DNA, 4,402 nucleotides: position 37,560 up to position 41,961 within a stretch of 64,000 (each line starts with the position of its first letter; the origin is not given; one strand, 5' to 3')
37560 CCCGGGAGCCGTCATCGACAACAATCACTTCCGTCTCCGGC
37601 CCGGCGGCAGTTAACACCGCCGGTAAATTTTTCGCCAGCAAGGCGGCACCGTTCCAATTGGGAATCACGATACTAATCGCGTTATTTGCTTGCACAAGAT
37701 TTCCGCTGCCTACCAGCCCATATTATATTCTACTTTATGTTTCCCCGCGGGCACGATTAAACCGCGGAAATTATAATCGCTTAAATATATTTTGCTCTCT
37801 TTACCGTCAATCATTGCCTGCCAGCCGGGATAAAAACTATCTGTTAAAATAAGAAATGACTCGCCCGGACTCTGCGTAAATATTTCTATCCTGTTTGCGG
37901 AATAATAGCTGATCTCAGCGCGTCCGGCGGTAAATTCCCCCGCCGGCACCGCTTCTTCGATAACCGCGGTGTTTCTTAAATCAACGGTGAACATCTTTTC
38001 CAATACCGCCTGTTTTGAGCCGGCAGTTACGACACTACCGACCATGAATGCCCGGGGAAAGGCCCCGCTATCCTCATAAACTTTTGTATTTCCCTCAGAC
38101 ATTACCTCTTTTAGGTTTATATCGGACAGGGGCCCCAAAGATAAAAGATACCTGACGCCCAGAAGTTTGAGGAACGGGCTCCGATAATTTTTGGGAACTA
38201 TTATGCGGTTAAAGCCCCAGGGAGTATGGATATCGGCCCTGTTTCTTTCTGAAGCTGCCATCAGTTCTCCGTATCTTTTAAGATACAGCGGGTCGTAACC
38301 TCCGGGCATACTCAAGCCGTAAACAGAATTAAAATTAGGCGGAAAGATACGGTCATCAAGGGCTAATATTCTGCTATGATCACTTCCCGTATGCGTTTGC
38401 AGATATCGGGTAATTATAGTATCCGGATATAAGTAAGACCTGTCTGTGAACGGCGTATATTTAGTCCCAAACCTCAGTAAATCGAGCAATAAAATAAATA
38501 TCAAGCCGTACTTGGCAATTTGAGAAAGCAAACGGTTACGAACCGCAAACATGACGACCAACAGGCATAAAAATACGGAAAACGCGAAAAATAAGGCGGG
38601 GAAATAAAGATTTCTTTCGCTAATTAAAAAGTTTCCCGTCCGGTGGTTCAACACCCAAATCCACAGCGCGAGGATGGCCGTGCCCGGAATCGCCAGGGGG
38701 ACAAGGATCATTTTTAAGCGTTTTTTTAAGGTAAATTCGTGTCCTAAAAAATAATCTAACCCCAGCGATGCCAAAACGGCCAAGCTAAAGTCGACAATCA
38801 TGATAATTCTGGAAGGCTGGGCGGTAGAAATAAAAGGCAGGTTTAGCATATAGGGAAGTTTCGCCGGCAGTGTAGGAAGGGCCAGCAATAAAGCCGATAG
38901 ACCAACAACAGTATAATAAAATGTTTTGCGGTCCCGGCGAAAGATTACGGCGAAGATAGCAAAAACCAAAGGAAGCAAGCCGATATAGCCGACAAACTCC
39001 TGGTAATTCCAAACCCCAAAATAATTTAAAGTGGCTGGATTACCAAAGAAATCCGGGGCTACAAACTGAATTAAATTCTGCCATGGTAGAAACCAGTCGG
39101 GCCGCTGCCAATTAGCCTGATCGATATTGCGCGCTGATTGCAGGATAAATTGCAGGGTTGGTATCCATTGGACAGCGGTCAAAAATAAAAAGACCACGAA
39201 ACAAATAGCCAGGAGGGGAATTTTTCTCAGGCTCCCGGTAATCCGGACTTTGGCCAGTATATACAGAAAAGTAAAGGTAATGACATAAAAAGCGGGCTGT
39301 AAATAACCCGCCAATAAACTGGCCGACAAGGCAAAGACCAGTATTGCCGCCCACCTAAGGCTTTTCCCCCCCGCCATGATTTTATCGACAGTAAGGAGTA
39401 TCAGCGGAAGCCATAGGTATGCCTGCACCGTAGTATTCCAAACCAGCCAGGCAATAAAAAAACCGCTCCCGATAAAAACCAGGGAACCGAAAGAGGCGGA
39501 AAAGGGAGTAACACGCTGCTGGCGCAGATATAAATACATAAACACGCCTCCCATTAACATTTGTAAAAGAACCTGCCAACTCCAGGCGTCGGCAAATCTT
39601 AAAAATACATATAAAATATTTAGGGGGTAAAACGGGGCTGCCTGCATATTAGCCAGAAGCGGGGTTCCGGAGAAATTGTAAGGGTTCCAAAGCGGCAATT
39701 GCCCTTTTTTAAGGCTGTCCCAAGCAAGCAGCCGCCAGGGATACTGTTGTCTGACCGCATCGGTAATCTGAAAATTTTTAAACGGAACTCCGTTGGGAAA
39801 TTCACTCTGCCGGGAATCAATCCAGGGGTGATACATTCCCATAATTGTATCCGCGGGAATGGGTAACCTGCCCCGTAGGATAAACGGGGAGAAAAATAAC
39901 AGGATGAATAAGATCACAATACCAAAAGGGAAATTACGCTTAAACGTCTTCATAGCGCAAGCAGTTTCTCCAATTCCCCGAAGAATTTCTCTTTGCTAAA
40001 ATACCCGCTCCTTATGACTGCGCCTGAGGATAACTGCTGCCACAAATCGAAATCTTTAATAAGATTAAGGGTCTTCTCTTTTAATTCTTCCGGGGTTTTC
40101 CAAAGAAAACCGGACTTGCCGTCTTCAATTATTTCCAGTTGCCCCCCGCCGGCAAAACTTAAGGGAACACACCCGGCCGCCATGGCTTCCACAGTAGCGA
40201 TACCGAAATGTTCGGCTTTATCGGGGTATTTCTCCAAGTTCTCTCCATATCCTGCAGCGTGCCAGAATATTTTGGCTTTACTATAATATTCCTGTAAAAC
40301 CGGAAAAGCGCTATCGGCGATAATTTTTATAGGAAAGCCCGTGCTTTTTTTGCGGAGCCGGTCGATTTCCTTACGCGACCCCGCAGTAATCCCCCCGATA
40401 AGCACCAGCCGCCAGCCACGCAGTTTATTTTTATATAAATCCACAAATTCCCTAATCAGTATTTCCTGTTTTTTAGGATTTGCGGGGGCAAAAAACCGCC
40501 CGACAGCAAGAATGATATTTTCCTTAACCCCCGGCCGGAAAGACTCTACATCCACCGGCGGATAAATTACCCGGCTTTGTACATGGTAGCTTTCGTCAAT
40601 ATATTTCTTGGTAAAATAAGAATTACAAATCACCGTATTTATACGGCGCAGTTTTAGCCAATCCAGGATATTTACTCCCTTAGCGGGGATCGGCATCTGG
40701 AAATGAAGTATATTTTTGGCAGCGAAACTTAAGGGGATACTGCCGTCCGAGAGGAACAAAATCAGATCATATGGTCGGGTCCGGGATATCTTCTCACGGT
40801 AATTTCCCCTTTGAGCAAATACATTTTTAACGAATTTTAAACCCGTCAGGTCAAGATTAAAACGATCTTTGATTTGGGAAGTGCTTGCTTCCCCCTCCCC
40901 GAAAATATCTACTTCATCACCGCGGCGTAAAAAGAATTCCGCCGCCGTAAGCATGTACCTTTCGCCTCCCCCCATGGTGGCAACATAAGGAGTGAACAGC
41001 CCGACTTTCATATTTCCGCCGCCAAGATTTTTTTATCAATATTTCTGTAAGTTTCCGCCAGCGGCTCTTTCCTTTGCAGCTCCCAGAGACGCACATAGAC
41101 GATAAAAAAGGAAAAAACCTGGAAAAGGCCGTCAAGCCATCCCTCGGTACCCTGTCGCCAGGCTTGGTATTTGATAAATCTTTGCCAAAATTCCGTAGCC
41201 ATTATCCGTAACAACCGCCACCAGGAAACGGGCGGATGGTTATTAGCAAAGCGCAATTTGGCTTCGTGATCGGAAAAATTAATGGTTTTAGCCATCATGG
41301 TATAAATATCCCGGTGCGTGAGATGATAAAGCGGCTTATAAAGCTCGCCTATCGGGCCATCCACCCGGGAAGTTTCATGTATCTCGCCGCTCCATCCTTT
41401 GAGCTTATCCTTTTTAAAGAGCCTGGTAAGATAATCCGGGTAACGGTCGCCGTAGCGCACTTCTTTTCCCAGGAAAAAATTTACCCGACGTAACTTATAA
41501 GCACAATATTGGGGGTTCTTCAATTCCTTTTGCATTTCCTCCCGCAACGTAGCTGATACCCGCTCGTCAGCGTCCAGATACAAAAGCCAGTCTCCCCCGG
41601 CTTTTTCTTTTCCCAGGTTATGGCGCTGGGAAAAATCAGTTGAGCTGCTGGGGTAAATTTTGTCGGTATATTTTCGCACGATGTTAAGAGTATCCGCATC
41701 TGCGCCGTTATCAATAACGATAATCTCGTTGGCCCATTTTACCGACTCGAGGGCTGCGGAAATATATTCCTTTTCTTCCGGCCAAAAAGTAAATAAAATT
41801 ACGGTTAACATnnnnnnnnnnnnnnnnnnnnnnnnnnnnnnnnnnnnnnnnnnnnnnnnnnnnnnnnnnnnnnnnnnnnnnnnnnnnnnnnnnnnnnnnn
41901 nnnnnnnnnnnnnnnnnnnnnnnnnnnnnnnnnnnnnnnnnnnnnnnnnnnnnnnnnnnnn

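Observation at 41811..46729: Gtr-like three-component module: Wzx flippase, membrane-anchored GtrB-like GT2 and a large polytopic partner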

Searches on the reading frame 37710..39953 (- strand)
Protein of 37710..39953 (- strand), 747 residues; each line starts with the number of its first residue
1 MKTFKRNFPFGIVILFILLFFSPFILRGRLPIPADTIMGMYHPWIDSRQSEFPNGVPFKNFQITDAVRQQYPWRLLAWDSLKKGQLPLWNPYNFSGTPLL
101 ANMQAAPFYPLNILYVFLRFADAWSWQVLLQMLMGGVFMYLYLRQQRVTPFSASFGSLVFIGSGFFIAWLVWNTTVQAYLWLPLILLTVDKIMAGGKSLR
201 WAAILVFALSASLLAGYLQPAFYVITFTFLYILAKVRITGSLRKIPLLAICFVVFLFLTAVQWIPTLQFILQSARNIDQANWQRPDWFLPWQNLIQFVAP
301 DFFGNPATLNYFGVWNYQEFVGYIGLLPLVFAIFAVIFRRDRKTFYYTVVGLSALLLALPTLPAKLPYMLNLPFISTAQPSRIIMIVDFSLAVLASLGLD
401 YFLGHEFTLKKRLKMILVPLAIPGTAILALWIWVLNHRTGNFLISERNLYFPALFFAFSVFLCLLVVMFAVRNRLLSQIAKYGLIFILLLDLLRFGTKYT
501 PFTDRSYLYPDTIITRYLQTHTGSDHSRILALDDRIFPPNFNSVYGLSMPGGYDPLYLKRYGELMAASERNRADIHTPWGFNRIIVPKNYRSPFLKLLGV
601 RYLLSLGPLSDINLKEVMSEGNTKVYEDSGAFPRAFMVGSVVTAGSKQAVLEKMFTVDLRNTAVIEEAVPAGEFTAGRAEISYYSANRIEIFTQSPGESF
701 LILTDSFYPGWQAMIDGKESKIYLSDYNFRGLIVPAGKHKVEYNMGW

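Call 4: search_protein_families(library=pfam, proteins=[window:37710-39953:-], max_evalue=0.01)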
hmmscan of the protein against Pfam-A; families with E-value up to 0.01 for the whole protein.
window:37710-39953:- (747 aa): 1 family
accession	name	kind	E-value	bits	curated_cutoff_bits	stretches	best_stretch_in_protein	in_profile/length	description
PF09586.16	YfhO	-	4.6e-19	68.8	28.5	2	106-489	74-432/835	Bacterial membrane protein YfhO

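Call 5: search_protein_families(library=ncbifam, proteins=[window:37710-39953:-], max_evalue=0.01)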
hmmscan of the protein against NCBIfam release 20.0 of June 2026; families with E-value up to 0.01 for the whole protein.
window:37710-39953:- (747 aa): 1 family
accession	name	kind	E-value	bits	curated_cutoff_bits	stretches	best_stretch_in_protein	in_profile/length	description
NF047590.1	GlcsyltransPgfM2Strep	equivalog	2.6e-05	22.6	1500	1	156-506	157-482/884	glycosyltransferase PgfM2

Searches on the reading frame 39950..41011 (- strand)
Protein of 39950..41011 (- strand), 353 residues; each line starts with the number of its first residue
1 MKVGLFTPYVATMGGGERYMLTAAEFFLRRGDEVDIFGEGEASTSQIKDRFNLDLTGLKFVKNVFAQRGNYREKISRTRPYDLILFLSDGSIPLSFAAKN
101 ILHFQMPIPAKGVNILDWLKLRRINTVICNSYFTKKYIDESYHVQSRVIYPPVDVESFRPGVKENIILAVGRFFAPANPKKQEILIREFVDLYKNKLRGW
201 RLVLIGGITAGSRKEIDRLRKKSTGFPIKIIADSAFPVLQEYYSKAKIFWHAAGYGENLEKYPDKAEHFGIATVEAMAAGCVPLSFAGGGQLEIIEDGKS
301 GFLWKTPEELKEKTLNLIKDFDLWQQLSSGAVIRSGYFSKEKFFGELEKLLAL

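Call 4: search_protein_families(library=pfam, proteins=[window:39950-41011:-], max_evalue=0.01)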
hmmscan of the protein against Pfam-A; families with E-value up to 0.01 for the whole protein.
window:39950-41011:- (353 aa): 4 families
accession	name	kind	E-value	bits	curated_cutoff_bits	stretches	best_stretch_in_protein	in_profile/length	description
PF00534.26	Glycos_transf_1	-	5.6e-19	68.8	26.4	1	162-327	13-165/172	Glycosyl transferases group 1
PF13692.12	Glyco_trans_1_4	-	1.9e-16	61.1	27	1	165-320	2-142/142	Glycosyl transferases group 1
PF13439.12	Glyco_transf_4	-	1.4e-09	38.6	28.5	1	13-156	1-169/170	Glycosyltransferase Family 4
PF15924.11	ALG11_N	-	0.0089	16.5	29.8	0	2-57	3-65/209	ALG11 mannosyltransferase N-terminus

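Call 5: search_protein_families(library=ncbifam, proteins=[window:39950-41011:-], max_evalue=0.01)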
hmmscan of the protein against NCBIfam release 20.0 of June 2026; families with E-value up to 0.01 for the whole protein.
window:39950-41011:- (353 aa): 11 families
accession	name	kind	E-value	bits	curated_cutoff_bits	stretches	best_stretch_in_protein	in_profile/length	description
TIGR03999.1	thiol_BshA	equivalog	2e-09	36.8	273.7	1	263-349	279-368/375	N-acetyl-alpha-D-glucosaminyl L-malate synthase BshA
TIGR03449.1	mycothiol_MshA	equivalog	1.3e-08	34.1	462.5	1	147-343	191-392/406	D-inositol-3-phosphate glycosyltransferase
NF041876.1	EPS_EpsE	equivalog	5.6e-06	25.8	400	1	266-330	305-371/389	exopolysaccharide biosynthesis GT4 family glycosyltransferase EpsE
TIGR02470.1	sucr_synth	equivalog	1.4e-05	23.5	810.4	1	266-326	653-719/784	sucrose synthase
NF010698.0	PRK14098.1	equivalog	4.2e-05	22.4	754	1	247-334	372-468/489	starch synthase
NF038229.1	Glyco4_Geo_Pelo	equivalog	7.8e-05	21.8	400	1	272-332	253-313/338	GPMC system family 4 glycosyltransferase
NF041139.1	TreT_Thcocales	equivalog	0.0006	18.7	775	1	267-331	324-388/412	trehalose synthase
TIGR04063.1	stp3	hypoth_equivalog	0.00082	18.4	442.05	1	273-330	311-370/397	TIGR04063 family PEP-CTERM/XrtA system glycosyltransferase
NF049988.1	MGlcDAGSynMgs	equivalog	0.0021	17.5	400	1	177-350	223-383/398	alpha-monoglucosyldiacylglycerol synthase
NF001901.0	PRK00654.1-5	equivalog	0.0023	16.5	649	1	262-309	396-443/502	glycogen synthase GlgA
NF012028.0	PRK15484.1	subfamily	0.0028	16.8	618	1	164-307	193-328/380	lipopolysaccharide N-acetylglucosaminyltransferase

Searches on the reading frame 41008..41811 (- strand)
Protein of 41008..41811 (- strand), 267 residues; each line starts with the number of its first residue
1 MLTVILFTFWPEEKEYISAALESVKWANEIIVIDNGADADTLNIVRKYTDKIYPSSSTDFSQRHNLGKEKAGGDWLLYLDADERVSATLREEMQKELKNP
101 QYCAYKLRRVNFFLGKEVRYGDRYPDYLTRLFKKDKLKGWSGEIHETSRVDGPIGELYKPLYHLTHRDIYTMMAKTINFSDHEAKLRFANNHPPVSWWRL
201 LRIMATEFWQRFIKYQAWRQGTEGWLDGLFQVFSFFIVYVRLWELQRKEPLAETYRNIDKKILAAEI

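Call 4: search_protein_families(library=pfam, proteins=[window:41008-41811:-], max_evalue=0.01)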
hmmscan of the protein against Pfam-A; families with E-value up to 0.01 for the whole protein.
window:41008-41811:- (267 aa): 3 families
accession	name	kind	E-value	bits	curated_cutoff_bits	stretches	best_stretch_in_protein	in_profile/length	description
PF00535.33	Glycos_transf_2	-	3.2e-09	37.4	23.3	1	13-134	9-139/168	Glycosyl transferase family 2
PF13704.12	Glyco_tranf_2_4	-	5e-05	24.1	27.5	1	27-83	19-82/98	Glycosyl transferase family 2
PF10111.15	Glyco_tranf_2_2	-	0.00012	22.1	27.3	1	12-95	10-104/276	Glycosyltransferase like family 2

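Call 5: search_protein_families(library=ncbifam, proteins=[window:41008-41811:-], max_evalue=0.01)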
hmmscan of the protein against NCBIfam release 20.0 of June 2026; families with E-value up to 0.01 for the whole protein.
window:41008-41811:- (267 aa): 3 families
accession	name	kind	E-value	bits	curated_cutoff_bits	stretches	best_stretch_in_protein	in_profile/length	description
TIGR04283.1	glyco_like_mftF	equivalog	8.9e-10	38.5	182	1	19-105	19-105/221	TIGR04283 family arsenosugar biosynthesis glycosyltransferase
TIGR04195.1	S_glycosyl_SunS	equivalog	5.7e-05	22.1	350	1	12-95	67-153/421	SunS family peptide S-glycosyltransferase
NF007482.0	PRK10073.1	equivalog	0.0017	17.4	423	1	21-92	28-105/334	glycosyltransferase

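Call 65: search_solved_structures(query=window:41008-41811:-, max_evalue=0.01)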
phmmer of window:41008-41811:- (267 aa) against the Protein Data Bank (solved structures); distinct sequences matched with E-value up to 0.01: 3.
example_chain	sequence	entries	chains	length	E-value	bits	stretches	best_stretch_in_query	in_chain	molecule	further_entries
22ao_A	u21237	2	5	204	2.6e-12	50.2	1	12-152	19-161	GmaR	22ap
7msp_A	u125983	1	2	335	0.00079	22.4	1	13-103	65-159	SPbeta prophage-derived glycosyltransferase SunS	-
7msn_A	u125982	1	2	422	0.0011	22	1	13-105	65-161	SPbeta prophage-derived glycosyltransferase SunS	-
